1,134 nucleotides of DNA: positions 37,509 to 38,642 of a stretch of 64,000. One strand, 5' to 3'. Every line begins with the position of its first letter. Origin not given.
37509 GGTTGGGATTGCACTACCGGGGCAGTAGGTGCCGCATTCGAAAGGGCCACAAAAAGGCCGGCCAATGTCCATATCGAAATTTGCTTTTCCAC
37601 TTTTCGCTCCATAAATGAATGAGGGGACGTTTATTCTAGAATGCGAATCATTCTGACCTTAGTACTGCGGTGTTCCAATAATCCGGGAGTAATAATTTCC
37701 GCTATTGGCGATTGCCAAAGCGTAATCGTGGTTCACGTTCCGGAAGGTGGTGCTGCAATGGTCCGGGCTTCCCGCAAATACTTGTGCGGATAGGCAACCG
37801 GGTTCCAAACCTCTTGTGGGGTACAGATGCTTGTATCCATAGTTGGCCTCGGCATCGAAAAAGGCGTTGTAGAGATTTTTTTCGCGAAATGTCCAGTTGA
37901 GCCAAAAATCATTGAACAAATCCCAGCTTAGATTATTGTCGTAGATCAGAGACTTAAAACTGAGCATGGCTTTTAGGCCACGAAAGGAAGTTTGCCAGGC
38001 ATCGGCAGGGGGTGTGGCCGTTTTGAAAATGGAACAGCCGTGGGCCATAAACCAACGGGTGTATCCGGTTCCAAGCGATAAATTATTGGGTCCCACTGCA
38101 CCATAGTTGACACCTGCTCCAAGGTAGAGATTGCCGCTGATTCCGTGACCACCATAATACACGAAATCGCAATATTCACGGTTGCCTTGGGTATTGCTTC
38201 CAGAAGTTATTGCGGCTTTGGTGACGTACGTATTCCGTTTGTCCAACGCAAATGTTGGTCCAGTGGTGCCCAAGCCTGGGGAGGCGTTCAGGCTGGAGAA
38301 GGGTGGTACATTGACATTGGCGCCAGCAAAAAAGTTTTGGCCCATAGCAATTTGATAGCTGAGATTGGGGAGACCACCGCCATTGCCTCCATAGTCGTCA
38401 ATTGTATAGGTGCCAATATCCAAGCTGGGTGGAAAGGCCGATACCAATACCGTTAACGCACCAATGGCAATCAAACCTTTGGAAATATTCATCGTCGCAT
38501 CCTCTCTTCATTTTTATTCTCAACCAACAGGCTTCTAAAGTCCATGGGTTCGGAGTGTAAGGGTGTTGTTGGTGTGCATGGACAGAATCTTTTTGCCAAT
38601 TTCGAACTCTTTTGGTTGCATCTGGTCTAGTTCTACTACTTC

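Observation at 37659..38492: Secreted protein B carries a candidate caspase/gingipain-like (clan CD) His-Gly ... Cys dyad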

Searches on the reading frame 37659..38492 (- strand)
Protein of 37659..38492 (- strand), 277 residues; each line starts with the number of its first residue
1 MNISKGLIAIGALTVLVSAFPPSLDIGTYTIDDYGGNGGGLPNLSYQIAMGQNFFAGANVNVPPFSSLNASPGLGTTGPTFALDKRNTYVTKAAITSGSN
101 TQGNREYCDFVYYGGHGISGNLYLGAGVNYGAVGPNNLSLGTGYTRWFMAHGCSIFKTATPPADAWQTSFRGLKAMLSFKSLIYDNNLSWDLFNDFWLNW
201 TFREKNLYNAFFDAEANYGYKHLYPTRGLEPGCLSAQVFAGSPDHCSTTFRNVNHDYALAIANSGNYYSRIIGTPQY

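Call 3: search_protein_families(library=pfam, proteins=[window:37659-38492:-], max_evalue=1)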
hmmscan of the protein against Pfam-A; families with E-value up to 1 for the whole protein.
window:37659-38492:- (277 aa): 1 family
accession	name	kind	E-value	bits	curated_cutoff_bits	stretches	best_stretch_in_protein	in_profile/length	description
PF19872.4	DUF6345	-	4.5e-10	39.8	26.9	1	107-215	64-170/221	Family of unknown function (DUF6345)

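Call 4: search_protein_families(library=ncbifam, proteins=[window:37659-38492:-], max_evalue=1)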
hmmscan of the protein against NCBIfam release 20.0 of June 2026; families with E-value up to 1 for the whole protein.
window:37659-38492:- (277 aa): 0 families

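Call 5: search_solved_structures(query=window:37659-38492:-, max_evalue=10, show_alignments=3)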
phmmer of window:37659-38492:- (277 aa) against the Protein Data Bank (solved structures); distinct sequences matched with E-value up to 10: 3.
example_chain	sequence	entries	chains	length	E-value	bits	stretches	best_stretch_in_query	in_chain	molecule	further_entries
8pkq_A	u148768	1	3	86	0.73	12.5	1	59-110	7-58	non-specific serine/threonine protein kinase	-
8pkr_A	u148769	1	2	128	1.2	11.9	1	59-104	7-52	non-specific serine/threonine protein kinase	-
2kfd_A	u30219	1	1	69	2.1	11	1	147-196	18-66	Pre-mRNA-processing protein PRP40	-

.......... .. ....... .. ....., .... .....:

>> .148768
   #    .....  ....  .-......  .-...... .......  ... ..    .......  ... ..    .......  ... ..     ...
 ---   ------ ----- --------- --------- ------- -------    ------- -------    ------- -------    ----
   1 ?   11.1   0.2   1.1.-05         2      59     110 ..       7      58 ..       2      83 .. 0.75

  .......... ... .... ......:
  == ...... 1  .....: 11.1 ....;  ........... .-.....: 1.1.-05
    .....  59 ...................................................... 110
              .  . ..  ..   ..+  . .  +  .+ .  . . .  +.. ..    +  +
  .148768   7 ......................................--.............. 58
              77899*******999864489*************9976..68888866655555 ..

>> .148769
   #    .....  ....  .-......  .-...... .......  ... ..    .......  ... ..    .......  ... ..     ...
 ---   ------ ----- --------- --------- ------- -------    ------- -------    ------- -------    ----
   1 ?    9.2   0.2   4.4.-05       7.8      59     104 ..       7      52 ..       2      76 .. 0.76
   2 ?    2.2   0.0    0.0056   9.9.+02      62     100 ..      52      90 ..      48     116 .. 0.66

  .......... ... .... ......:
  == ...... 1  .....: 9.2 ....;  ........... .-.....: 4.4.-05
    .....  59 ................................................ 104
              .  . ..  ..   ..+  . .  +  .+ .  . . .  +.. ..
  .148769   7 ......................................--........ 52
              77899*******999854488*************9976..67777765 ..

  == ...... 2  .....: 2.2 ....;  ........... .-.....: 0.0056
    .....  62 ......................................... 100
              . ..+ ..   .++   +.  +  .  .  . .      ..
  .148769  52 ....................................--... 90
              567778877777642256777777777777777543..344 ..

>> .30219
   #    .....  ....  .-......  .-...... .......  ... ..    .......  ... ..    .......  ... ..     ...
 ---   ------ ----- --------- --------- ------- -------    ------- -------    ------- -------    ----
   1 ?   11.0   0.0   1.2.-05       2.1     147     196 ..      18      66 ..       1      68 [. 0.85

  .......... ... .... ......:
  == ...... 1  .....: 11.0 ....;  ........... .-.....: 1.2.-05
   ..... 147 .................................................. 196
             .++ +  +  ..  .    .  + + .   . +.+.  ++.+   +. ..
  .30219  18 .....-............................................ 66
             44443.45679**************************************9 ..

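Call 6: find_homologous_proteins(query=window:37659-38492:-, max_evalue=0.001)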
Query window:37659-38492:- (277 aa): 82 proteins with E <= 0.001 among 767 candidates.
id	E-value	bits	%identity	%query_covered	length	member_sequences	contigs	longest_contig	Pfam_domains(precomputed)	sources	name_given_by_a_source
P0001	2.2e-184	630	97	100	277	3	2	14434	PF19872.5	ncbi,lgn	-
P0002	4.5e-123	428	68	99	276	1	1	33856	PF19872.5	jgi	jgi:hypothetical protein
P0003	1.8e-120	420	65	100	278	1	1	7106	PF19872.5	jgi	jgi:Family of unknown function (DUF6345)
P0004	1.5e-112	394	64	100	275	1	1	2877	PF19872.5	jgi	jgi:hypothetical protein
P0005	3.2e-110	386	64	94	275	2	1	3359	PF19872.5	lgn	-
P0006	2.3e-109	383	61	97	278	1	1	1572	PF19872.5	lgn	-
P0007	3.6e-109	383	62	100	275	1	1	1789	PF19872.5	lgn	-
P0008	4.1e-109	383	65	92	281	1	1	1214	PF19872.5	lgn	-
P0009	5.1e-109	382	66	94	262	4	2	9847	PF19872.5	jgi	jgi:hypothetical protein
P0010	2.3e-107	377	64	93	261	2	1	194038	PF19872.5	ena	-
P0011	2.8e-107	377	64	96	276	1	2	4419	PF19872.5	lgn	-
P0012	2.8e-107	377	59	96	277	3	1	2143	PF19872.5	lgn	-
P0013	3.5e-106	373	62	96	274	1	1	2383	PF19872.5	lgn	-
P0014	8.0e-106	372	63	95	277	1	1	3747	PF19872.5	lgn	-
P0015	1.5e-105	371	60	99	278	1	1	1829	PF19872.5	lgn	-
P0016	9.0e-105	368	61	98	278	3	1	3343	PF19872.5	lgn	-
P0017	4.8e-104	366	60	100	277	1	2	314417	PF19872.5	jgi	jgi:hypothetical protein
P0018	7.7e-104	365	63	95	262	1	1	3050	PF19872.5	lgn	-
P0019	6.1e-103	362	61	95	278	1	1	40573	PF19872.5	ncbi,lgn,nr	ncbi:MAG: hypothetical protein JWP91_148 [Fibrobacteres bacterium]|nr:hypothetical protein [Fibrobac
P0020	1.0e-102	362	57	99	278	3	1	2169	PF19872.5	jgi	jgi:hypothetical protein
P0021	1.7e-102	361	58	100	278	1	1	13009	PF19872.5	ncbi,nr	ncbi:MAG: DUF6345 domain-containing protein [Fibrobacterota bacterium]|nr:DUF6345 domain-containing 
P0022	2.2e-102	361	62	92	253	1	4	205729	PF19872.5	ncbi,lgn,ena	-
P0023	2.6e-102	360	59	97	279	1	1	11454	PF19872.5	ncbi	ncbi:MAG: DUF6345 domain-containing protein [Fibrobacteria bacterium]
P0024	4.5e-102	360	58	99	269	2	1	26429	PF19872.5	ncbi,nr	ncbi:MAG TPA: DUF6345 domain-containing protein [Fibrobacteria bacterium]|nr:DUF6345 domain-containi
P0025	4.8e-102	359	58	99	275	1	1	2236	PF19872.5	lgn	-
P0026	5.2e-102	359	59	94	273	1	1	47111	PF19872.5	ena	-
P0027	9.1e-102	359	58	99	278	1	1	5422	PF19872.5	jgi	jgi:hypothetical protein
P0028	1.6e-101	358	61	96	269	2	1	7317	PF19872.5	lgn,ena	-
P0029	5.1e-101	356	59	97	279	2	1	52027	PF19872.5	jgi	jgi:hypothetical protein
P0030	7.3e-101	356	57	96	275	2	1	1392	PF19872.5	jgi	jgi:hypothetical protein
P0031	1.5e-100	355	61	98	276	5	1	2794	PF19872.5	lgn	-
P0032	1.6e-100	355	60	96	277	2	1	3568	PF19872.5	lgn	-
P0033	1.9e-100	354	59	95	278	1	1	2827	PF19872.5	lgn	-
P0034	3.6e-100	353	57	100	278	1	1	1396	PF19872.5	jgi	jgi:hypothetical protein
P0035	4.0e-100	353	58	99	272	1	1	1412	PF19872.5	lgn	-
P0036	4.7e-99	350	59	98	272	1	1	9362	PF19872.5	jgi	jgi:hypothetical protein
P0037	6.4e-99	349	62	92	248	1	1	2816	PF19872.5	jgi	jgi:hypothetical protein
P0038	2.3e-98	347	58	94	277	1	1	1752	PF19872.5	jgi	jgi:hypothetical protein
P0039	3.8e-98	347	59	97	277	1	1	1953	PF19872.5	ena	-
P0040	3.8e-98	347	56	98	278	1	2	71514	PF19872.5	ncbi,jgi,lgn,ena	-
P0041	4.0e-98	347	57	97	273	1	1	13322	PF19872.5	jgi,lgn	jgi:Family of unknown function (DUF6345)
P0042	6.4e-98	346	60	94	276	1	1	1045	PF19872.5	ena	-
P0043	3.2e-97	344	57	100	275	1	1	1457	PF19872.5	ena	-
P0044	6.2e-97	343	63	92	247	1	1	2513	PF19872.5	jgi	jgi:hypothetical protein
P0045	7.8e-97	342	61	92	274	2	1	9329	PF19872.5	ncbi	-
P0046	1.4e-96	342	58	94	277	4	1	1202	PF19872.5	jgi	jgi:hypothetical protein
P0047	3.4e-96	340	60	92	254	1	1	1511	PF19872.5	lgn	-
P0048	3.6e-96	340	55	100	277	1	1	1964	PF19872.5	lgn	-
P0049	7.5e-96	339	56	99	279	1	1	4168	PF19872.5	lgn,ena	-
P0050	1.2e-95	338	57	99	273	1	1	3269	PF19872.5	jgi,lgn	jgi:hypothetical protein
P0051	2.0e-95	338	61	92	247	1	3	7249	PF19872.5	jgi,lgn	jgi:hypothetical protein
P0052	2.4e-95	337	57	97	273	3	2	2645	PF19872.5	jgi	jgi:hypothetical protein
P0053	7.5e-95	336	58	94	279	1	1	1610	PF19872.5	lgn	-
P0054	7.5e-95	336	56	98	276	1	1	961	PF19872.5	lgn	-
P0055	7.8e-95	336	58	99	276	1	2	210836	PF19872.5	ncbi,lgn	-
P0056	9.5e-95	336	56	98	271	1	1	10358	PF19872.5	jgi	jgi:hypothetical protein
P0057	2.3e-94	334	57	97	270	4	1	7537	PF19872.5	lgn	-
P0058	2.7e-94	334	61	92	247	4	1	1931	PF19872.5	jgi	-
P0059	4.1e-94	333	58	99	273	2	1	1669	PF19872.5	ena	-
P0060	4.5e-94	333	58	94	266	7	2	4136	PF19872.5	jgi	jgi:hypothetical protein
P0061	5.5e-94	333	59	92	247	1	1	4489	PF19872.5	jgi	jgi:hypothetical protein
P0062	5.7e-94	333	57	97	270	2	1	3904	PF19872.5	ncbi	-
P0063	1.6e-93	331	59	92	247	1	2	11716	PF19872.5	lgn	-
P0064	7.5e-93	329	57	97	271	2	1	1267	PF19872.5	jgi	jgi:hypothetical protein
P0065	9.6e-93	329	57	94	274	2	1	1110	PF19872.5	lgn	-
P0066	2.1e-92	328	59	92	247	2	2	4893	PF19872.5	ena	-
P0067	3.3e-92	327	58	94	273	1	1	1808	PF19872.5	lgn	-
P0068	3.5e-89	317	56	95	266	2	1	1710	PF19872.5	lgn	-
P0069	4.7e-89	317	56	94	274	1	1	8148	PF19872.5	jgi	jgi:uncharacterized protein DUF6345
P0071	1.7e-83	299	54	98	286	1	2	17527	PF19872.5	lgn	-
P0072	4.1e-83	297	54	95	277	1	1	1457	PF19872.5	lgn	-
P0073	6.4e-74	267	61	70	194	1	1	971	PF19872.5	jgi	jgi:hypothetical protein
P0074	2.9e-71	258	50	98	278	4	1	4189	PF19872.5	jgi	jgi:hypothetical protein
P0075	3.2e-71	258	49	98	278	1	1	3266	PF19872.5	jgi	jgi:Family of unknown function (DUF6345)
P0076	1.7e-63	233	47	98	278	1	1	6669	PF19872.5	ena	-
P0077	2.8e-63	232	50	83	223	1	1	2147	PF19872.5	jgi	jgi:hypothetical protein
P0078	1.8e-62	230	52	80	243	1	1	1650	PF19872.5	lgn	-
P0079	2.4e-61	226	45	96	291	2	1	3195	PF19872.5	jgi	-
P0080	6.4e-57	211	57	60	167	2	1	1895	PF19872.5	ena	-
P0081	2.2e-37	147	36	97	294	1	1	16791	PF19872.5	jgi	jgi:hypothetical protein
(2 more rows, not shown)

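Call 15: find_encoding_contigs(protein=P0017, flank=6000, max_places=2)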
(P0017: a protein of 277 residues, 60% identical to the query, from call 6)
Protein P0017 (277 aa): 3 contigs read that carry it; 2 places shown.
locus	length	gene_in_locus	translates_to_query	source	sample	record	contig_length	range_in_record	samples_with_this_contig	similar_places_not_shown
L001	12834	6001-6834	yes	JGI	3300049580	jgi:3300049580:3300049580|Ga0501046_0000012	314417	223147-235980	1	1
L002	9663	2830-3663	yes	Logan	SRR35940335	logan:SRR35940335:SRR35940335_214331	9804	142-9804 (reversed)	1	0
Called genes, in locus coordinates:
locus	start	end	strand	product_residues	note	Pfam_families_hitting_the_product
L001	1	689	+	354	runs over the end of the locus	-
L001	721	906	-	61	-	-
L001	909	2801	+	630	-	PF01558:POR, PF01855:POR_N, PF17147:PFOR_II (weak)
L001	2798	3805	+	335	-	PF02775:TPP_enzyme_C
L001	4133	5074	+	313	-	PF14394:DUF4423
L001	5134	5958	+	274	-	-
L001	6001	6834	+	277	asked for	PF19872:DUF6345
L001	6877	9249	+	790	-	-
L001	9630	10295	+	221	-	PF04542:Sigma70_r2, PF08281:Sigma70_r4_2 (weak)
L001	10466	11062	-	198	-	-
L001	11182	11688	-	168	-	-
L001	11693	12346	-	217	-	PF00510:COX3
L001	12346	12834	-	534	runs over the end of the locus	PF00115:COX1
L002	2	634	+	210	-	?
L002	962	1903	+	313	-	PF14394:DUF4423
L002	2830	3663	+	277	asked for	PF19872:DUF6345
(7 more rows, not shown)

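Call 16: find_encoding_contigs(protein=P0081, flank=6000, max_places=2)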
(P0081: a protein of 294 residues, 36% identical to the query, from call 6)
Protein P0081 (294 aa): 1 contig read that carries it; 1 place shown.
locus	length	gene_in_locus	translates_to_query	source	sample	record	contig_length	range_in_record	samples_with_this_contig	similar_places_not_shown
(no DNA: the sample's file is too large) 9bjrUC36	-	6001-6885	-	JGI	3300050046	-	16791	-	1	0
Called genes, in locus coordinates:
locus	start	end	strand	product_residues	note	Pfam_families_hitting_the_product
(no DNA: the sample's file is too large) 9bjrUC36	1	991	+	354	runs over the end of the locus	-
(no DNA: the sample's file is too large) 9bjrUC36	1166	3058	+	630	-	PF01558:POR, PF01855:POR_N, PF17147:PFOR_II (weak)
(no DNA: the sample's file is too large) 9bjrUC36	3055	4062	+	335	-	PF02775:TPP_enzyme_C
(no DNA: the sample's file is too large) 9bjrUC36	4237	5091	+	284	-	PF14394:DUF4423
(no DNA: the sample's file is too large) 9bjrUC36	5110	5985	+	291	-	-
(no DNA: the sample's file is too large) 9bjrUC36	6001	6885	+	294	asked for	PF19872:DUF6345 (weak)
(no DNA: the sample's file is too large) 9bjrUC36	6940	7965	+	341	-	-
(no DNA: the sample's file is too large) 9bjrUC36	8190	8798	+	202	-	PF04542:Sigma70_r2, PF08281:Sigma70_r4_2 (weak)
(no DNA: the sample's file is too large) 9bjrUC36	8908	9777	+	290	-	?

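Call 17: predict_structure(alignment_id=A1)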
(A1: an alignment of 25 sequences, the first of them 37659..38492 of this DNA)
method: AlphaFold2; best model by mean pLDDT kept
length: 277 residues; sequences in the alignment: 25
mean_pLDDT: 63.9   pTM: 0.70
mean pLDDT of the five models: 63.9, 63.5, 57.2, 49.2, 44.1
residues with pLDDT >= 90: 22; 70-90: 98; 50-70: 70; < 50: 87
segments of 3 or more residues with pLDDT < 50: 1-22, 66-75, 101-103, 141-143, 173-186, 217-236, 245-251, 270-277
pLDDT, mean of each block of 10 residues (from residue 1): 45 38 72 91 81 84 56 56 87 76 58 81 91 76 61 66 67 48 50 80 76 56 35 46 51 57 60 38
secondary structure, 60 per line:
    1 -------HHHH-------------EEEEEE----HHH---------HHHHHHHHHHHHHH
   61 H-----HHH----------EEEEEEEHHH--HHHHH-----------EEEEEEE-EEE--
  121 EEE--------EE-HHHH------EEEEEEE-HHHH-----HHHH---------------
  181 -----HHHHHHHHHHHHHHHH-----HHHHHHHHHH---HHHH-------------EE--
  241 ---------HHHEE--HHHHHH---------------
elements in order: H8-11 E25-30 H47-61 E80-86 H92-96 E108-114 E116-118 E121-123 H135-138 E145-151 H153-156 H162-165 H186-201 H207-216 H220-223 H257-262

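Call 20: search_protein_families(library=pfam, alignment_id=A1, max_evalue=1)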
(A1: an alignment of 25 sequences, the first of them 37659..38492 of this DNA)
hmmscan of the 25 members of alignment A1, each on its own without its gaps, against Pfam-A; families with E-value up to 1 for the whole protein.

A. member 1, window:37659-38492:- (277 aa): 1 family
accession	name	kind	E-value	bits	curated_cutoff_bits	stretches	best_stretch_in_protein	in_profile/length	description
PF19872.4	DUF6345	-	4.5e-10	39.8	26.9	1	107-215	64-170/221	Family of unknown function (DUF6345)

B. families by the number of members that match (of 25 scanned): 5 families
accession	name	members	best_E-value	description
PF19872.4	DUF6345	25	4.9e-16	Family of unknown function (DUF6345)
PF06403.16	Lamprin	1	0.0026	Lamprin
PF16229.10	DUF4888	1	0.067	Domain of unknown function (DUF4888)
PF21827.1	New_glue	1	0.2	New glue protein family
PF14629.12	ORC4_C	1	0.25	Origin recognition complex (ORC) subunit 4 C-terminus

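Call 22: search_solved_structures(query=A1, max_evalue=10, show_alignments=3)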
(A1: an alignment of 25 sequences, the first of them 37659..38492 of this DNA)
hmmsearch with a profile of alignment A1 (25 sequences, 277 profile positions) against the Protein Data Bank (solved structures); distinct sequences matched with E-value up to 10: 0.

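Call 23: search_protein_families(library=pfam, proteins=[L001:5134-5958:+, L001:6877-9249:+, L001:10466-11062:-, L001:11182-11688:-], max_evalue=1)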
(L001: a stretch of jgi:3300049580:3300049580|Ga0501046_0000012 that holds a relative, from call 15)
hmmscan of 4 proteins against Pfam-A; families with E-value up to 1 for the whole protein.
L001:5134-5958:+ (274 aa): 1 family
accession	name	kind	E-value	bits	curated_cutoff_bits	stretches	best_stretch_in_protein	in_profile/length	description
PF14005.11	YpjP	-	0.23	11.9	27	1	108-142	82-116/134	YpjP-like protein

L001:6877-9249:+ (790 aa): 0 families

L001:10466-11062:- (198 aa): 0 families

L001:11182-11688:- (168 aa): 2 families
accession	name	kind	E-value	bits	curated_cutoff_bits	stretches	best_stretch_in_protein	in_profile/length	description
PF03626.19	COX4_pro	-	4.7e-05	24.1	28.9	1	20-98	3-72/72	Prokaryotic Cytochrome C oxidase subunit IV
PF00335.26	Tetraspanin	-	0.14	12.3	32.1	1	22-133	12-126/225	Tetraspanin family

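Call 33: list_cluster_members(proteins=[window:37659-38492:-, P0001, P0083])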
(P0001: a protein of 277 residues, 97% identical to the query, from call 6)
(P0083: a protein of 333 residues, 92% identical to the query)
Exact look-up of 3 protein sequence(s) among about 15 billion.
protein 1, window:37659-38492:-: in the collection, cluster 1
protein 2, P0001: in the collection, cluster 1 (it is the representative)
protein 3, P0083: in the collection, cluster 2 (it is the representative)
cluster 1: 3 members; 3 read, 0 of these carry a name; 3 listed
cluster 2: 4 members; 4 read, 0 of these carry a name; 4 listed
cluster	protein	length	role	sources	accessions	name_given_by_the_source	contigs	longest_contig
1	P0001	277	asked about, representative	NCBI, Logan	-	-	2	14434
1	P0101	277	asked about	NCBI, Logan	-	-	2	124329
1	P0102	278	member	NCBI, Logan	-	-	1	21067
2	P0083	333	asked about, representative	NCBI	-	-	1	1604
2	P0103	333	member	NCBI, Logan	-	-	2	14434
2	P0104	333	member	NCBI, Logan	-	-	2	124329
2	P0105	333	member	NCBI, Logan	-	-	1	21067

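Call 42: search_protein_families(library=phrogs, proteins=[window:37659-38492:-], max_evalue=0.1)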
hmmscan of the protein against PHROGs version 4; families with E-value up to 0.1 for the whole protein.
window:37659-38492:- (277 aa): 0 families

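Call 43: search_protein_families(library=padloc, proteins=[window:37659-38492:-], max_evalue=0.1)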
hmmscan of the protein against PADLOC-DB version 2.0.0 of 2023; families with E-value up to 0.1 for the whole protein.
window:37659-38492:- (277 aa): 0 families

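Call 46: search_protein_representatives(alignment_id=A1)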
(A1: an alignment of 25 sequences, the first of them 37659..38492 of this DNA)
Query: 25 sequences, 277 profile positions. Proteins with E-value up to 0.001 (for the whole library): 112; up to 1e-10: 49; up to 1e-30: 17. The best 112 are listed.
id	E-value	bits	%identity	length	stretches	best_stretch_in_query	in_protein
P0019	2.9e-140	482.9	-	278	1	2-277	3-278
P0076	6.5e-114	396.5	-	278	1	1-277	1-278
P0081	2.2e-87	309.4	-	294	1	2-277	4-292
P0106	1.2e-79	284.1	-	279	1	8-277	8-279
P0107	3.4e-62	226.8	-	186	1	1-174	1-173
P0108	3.4e-59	217.0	-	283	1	3-277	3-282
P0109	4.2e-51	190.4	-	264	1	3-273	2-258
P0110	9.6e-51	189.3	-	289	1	2-277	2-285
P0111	2.3e-49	184.7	-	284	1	8-277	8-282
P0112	2.0e-47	178.4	-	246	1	41-277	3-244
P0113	1.7e-43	165.5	-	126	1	136-232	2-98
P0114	1.9e-37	145.7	-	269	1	7-277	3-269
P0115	2.4e-35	138.7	-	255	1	7-222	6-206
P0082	3.7e-35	138.1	-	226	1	202-277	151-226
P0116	4.1e-32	128.2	-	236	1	25-277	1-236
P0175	1.3e-05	41.2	-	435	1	66-191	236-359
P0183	5.3e-05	39.2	-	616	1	109-181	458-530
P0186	8.8e-05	38.5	-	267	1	108-204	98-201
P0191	2.1e-04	37.3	-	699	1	109-182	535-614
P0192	2.4e-04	37.1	-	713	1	111-214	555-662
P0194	2.5e-04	37.0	-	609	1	80-188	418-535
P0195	2.6e-04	37.0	-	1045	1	103-193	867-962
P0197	2.9e-04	36.8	-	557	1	112-215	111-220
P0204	5.2e-04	36.0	-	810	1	107-187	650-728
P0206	8.0e-04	35.3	-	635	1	88-214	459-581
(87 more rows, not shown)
